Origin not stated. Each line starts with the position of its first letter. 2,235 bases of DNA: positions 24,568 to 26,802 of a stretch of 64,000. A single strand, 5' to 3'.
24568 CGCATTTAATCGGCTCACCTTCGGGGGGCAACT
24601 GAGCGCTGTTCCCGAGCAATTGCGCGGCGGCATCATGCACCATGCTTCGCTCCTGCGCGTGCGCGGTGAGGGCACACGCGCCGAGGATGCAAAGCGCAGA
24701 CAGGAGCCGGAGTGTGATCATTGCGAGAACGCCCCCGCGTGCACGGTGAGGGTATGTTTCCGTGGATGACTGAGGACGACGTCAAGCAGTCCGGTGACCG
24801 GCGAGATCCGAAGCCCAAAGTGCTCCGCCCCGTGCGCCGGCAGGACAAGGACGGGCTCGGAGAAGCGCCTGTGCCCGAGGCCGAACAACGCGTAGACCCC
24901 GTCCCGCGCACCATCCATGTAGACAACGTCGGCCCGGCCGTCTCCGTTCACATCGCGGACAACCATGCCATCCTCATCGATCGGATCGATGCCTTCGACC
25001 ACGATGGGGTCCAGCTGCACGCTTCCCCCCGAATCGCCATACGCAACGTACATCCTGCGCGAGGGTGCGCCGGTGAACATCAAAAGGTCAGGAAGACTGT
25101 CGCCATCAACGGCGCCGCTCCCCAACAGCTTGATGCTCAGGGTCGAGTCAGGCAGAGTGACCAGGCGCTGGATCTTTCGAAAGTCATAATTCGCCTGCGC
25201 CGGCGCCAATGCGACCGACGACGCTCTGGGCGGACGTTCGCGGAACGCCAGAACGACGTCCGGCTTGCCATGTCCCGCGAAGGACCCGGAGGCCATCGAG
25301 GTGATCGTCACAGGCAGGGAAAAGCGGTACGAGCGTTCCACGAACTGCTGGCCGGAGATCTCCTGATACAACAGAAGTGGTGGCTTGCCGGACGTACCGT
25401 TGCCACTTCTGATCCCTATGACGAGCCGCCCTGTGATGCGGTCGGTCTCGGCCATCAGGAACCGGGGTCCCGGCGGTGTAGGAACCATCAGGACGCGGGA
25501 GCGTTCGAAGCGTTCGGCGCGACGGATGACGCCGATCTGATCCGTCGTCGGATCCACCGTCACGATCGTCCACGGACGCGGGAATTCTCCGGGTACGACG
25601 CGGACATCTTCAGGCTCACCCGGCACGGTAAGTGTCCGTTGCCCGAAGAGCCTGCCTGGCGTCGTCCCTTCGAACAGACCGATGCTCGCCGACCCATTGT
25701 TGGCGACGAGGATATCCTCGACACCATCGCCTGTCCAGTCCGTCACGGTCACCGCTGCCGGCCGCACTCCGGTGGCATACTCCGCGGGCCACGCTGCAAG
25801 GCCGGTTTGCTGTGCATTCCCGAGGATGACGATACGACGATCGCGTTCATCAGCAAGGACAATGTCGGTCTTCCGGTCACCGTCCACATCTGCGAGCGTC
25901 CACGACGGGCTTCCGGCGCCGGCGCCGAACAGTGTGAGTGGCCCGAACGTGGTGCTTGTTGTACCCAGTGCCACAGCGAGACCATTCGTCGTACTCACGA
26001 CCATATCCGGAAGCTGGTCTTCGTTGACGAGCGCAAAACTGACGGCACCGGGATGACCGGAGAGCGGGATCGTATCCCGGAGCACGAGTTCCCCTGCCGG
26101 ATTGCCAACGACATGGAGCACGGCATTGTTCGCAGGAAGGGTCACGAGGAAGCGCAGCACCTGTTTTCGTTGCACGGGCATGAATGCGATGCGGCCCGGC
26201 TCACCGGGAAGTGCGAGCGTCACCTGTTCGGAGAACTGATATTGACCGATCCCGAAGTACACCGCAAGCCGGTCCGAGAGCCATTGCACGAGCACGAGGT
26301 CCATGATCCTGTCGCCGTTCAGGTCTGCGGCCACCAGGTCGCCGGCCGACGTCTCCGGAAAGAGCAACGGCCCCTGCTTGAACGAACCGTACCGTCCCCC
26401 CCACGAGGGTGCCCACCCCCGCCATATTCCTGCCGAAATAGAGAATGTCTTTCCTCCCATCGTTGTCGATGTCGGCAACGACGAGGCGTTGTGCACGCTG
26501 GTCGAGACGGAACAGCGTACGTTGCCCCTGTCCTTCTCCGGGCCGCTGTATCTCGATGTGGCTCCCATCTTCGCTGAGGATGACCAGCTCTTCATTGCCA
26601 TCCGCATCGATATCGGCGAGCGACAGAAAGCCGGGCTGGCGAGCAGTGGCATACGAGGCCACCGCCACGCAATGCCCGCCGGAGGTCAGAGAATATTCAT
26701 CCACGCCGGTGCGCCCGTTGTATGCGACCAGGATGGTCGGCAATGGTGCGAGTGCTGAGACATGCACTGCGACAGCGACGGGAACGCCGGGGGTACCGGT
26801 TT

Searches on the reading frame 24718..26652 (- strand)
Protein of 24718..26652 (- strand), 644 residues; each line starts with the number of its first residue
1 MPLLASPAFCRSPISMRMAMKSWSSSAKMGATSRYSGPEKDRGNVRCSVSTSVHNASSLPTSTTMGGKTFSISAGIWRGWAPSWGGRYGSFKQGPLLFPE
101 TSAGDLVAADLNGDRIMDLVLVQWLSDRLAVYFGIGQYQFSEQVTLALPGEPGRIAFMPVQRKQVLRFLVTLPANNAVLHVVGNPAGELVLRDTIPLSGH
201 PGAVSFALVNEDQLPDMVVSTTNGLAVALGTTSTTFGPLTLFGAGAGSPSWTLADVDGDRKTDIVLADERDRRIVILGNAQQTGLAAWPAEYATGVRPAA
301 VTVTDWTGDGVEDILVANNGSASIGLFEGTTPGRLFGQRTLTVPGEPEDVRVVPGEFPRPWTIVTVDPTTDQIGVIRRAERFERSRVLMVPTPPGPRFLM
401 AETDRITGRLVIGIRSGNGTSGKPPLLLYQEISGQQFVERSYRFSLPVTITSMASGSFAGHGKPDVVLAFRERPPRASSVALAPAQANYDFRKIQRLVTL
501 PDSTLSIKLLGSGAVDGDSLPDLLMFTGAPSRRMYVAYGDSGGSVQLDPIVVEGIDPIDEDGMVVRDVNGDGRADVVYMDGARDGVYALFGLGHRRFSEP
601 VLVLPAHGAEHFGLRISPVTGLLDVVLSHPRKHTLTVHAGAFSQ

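Call 26: search_protein_families(library=pfam, proteins=[window:24718-26652:-], max_evalue=0.001)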
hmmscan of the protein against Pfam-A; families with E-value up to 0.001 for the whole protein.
window:24718-26652:- (644 aa): 2 families
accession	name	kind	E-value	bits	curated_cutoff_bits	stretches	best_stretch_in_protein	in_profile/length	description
PF13517.12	FG-GAP_3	-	3.4e-23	82.4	26.9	3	255-316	1-61/61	FG-GAP-like repeat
PF01839.29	FG-GAP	-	0.00085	19.6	22.1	0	564-577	7-19/37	FG-GAP repeat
